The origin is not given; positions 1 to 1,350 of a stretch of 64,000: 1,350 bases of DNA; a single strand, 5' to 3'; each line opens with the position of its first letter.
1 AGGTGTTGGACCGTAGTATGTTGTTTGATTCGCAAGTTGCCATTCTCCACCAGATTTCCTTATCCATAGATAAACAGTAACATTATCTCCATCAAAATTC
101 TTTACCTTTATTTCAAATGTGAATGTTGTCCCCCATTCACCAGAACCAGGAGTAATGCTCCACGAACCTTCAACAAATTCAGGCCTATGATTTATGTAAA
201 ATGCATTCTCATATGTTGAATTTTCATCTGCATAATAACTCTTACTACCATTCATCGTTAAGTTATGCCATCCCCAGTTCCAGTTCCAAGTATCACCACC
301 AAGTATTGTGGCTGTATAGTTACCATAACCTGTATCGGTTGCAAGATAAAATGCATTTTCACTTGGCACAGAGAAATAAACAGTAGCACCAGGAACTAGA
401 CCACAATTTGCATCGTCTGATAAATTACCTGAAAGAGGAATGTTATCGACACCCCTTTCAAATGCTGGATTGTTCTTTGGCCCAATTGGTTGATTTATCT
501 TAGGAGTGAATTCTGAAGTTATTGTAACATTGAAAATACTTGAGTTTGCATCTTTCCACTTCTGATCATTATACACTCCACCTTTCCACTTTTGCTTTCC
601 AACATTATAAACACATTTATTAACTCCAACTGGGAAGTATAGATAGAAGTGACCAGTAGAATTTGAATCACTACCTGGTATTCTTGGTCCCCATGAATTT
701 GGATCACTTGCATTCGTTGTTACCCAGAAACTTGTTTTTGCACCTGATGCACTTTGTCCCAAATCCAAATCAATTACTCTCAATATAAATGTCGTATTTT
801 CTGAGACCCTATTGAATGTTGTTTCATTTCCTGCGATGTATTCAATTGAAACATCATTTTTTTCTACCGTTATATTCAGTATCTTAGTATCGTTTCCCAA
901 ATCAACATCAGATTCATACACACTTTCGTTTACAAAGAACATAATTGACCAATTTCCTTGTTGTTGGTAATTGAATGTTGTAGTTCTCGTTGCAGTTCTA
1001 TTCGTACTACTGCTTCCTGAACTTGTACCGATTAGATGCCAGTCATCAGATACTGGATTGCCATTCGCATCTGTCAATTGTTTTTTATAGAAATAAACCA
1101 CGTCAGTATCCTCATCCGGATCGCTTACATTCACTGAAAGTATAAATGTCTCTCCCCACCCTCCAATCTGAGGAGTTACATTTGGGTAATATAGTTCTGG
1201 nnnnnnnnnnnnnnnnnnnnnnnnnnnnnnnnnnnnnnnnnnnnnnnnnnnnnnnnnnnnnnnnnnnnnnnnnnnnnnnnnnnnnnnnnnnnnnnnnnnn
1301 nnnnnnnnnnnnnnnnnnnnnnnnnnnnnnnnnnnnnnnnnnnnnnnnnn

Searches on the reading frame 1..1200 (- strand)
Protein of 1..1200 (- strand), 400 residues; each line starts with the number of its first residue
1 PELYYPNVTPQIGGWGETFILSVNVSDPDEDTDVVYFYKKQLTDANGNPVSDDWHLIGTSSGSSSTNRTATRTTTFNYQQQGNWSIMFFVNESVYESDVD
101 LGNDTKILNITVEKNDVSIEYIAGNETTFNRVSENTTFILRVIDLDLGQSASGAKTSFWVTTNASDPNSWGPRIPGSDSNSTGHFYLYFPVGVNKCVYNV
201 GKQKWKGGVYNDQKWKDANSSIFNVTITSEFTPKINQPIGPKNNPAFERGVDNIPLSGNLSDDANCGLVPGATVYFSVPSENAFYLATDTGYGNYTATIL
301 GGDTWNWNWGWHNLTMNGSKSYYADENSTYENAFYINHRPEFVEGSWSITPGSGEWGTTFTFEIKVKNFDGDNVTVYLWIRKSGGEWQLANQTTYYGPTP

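Call 71: find_related_loci(query=window:1-1200:-, collection=metagenome_contigs, flank=10000)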
Query window:1-1200:- (400 aa) in metagenome_contigs; peptide patterns used: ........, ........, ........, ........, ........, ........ (x = any residue, [..] = any of these).
63 stretches matched a pattern, but none encodes a relative of the query by tblastn (E <= 1e-3).
